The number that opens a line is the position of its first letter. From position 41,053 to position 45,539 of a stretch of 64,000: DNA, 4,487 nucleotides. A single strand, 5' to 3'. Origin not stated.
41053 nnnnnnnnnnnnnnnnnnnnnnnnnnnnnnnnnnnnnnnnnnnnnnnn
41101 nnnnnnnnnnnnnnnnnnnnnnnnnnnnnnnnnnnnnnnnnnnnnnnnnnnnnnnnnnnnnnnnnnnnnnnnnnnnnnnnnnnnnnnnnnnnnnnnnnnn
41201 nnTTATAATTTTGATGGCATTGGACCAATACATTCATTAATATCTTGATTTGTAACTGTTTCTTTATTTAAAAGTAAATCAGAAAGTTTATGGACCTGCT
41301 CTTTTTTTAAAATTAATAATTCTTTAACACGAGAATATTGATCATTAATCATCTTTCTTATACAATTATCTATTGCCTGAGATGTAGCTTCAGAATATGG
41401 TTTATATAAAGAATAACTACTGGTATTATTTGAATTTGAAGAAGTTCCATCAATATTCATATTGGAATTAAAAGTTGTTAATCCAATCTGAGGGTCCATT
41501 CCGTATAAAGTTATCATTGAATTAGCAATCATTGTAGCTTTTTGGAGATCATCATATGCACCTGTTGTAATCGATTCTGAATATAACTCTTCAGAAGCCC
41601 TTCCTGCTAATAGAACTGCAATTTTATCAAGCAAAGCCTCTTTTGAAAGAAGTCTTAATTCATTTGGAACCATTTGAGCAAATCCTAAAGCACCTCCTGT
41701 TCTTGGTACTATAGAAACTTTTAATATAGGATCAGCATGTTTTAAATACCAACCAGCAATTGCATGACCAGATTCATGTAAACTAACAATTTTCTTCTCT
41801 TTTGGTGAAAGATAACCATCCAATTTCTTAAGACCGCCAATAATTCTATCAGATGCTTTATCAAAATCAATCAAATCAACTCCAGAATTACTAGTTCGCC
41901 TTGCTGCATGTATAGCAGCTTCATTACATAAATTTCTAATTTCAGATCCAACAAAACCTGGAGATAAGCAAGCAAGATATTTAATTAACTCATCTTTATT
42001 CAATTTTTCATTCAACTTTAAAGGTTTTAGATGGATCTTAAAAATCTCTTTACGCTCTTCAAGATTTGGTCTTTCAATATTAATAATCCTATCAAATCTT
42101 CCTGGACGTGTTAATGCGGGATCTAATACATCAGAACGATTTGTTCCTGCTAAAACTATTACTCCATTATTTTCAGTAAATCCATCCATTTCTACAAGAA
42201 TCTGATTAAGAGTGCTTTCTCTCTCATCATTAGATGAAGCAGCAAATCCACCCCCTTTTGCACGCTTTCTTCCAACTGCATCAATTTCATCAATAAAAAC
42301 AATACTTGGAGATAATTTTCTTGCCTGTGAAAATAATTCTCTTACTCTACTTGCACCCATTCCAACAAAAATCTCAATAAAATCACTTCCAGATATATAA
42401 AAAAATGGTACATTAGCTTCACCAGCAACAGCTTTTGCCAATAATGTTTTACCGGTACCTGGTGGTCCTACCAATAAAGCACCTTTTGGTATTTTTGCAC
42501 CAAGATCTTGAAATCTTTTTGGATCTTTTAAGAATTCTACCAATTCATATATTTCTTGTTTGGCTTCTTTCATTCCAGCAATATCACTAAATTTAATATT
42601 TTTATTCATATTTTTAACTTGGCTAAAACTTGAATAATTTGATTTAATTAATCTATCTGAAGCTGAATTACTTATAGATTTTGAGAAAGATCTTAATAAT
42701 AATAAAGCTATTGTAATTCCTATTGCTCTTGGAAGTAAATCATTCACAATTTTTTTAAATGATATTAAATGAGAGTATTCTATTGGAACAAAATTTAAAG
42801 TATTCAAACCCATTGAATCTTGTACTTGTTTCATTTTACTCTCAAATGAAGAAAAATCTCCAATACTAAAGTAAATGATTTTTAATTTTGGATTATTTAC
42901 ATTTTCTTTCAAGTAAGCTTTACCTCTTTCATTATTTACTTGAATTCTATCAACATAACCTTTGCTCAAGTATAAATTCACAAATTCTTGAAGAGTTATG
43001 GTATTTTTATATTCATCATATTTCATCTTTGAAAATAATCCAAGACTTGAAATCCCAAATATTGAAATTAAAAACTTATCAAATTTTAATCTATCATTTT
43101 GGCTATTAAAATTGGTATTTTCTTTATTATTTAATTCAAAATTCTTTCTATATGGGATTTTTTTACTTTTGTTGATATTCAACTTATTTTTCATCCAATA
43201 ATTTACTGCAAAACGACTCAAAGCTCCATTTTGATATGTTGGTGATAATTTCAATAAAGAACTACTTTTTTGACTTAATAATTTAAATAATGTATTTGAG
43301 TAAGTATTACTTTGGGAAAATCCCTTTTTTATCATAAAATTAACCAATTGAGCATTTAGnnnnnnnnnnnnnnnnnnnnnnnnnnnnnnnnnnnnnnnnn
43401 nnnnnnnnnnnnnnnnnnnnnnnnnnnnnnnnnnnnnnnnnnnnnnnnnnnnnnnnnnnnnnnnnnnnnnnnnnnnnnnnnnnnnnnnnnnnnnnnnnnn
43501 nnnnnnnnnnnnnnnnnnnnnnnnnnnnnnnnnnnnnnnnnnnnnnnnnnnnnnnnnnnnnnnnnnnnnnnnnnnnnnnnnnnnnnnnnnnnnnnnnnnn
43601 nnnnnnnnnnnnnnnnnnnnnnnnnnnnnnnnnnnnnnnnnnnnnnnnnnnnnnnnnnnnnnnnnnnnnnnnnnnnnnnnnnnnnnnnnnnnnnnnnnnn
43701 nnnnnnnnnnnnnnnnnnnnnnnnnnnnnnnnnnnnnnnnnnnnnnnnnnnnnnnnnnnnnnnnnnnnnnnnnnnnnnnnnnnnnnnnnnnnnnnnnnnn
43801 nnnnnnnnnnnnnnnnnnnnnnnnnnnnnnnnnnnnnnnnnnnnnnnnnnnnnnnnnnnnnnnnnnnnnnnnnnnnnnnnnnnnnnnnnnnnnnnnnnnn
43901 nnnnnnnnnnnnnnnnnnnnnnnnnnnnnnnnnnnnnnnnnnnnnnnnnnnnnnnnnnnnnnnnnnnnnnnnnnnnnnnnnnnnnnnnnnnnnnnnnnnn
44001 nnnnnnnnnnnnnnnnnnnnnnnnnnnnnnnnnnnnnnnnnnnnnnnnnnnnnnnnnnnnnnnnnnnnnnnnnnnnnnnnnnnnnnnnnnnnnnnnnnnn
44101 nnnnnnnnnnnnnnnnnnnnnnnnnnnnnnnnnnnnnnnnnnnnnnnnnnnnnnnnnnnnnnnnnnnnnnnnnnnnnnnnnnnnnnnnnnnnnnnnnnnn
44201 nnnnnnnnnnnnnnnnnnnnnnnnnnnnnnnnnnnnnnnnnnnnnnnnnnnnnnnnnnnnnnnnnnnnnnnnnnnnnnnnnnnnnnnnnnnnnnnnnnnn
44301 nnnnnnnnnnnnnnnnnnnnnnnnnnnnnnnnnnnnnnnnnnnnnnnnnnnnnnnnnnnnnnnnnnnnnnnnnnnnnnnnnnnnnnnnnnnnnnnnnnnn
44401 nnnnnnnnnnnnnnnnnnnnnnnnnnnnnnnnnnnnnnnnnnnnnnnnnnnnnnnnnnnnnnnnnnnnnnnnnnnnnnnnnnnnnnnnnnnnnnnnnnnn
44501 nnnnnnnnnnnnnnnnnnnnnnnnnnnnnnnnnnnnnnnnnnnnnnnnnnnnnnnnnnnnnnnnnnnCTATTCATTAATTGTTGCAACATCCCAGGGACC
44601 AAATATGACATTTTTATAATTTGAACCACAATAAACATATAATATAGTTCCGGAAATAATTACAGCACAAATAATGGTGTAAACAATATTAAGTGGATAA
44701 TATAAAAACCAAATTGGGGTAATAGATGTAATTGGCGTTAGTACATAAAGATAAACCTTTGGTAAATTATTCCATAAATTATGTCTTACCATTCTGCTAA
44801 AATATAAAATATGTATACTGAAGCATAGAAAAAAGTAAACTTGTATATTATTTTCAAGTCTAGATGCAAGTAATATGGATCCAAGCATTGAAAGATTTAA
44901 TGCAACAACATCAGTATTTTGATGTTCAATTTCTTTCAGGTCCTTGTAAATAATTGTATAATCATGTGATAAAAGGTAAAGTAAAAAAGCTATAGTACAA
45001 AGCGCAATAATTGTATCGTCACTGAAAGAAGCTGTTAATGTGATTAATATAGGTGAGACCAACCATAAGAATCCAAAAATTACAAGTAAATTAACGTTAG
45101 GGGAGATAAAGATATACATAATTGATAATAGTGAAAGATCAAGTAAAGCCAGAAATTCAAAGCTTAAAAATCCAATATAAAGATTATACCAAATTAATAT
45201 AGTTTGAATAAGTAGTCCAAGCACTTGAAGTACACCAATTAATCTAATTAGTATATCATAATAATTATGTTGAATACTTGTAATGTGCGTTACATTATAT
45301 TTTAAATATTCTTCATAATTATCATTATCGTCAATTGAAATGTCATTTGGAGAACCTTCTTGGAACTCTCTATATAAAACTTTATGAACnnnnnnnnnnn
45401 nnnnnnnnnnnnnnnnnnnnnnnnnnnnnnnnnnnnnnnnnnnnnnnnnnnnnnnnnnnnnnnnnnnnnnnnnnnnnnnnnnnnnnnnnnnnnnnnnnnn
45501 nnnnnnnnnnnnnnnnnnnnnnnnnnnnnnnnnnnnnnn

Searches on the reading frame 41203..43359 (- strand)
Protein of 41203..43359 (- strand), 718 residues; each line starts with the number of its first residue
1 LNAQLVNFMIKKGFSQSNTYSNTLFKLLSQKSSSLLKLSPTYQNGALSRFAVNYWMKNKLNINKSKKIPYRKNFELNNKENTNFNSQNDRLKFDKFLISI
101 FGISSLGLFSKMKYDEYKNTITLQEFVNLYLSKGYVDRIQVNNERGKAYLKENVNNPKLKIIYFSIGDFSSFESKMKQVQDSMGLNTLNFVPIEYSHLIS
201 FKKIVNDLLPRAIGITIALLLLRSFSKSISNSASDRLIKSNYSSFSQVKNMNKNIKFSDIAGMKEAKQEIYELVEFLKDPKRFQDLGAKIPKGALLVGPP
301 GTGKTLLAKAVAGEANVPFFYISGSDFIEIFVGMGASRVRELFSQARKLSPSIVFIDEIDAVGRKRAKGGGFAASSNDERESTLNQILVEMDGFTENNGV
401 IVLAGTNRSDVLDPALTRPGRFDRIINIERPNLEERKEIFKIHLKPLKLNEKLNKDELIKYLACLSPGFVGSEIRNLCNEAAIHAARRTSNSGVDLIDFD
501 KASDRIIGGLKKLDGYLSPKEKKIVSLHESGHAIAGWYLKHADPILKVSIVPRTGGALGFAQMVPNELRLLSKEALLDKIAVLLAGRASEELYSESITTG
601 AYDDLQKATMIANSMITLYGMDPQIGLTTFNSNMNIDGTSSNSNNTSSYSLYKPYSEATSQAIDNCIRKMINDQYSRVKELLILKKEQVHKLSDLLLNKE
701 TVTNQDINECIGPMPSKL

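Call 61: search_protein_families(library=pfam, proteins=[window:41203-43359:-], max_evalue=0.0001)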
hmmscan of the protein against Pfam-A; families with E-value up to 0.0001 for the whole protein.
window:41203-43359:- (718 aa): 5 families
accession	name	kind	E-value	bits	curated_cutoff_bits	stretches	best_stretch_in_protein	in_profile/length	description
PF01434.24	Peptidase_M41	-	3.2e-55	187.4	29.9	1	517-709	3-190/191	Peptidase family M41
PF00004.35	AAA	-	1.3e-42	145.7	21.2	1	295-429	2-130/131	ATPase family associated with various cellular activities (AAA)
PF17862.7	AAA_lid_3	-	9.3e-11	41.5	27.2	1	456-500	1-44/45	AAA+ lid domain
PF07728.20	AAA_5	-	4.3e-06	27.2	22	1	295-365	3-80/139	AAA domain (dynein-related subfamily)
PF06480.20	FtsH_ext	-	5.6e-05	23.7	25.5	1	97-184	3-95/103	FtsH Extracellular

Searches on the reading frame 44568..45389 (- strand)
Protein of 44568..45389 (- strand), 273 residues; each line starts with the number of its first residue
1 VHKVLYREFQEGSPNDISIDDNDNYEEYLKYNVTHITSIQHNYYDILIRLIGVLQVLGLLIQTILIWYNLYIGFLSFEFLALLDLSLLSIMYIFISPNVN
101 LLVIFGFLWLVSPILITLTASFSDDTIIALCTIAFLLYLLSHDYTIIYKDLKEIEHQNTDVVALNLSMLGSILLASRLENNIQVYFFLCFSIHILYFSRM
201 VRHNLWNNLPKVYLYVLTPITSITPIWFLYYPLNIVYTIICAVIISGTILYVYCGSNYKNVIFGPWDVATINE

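Call 62: search_protein_families(library=pfam, proteins=[window:44568-45389:-], max_evalue=0.0001)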
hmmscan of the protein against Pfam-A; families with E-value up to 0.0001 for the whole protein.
window:44568-45389:- (273 aa): 1 family
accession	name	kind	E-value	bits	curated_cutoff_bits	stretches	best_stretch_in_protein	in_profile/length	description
PF06432.16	GPI2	-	2.8e-41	142.3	24.4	1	3-267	3-270/270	Phosphatidylinositol N-acetylglucosaminyltransferase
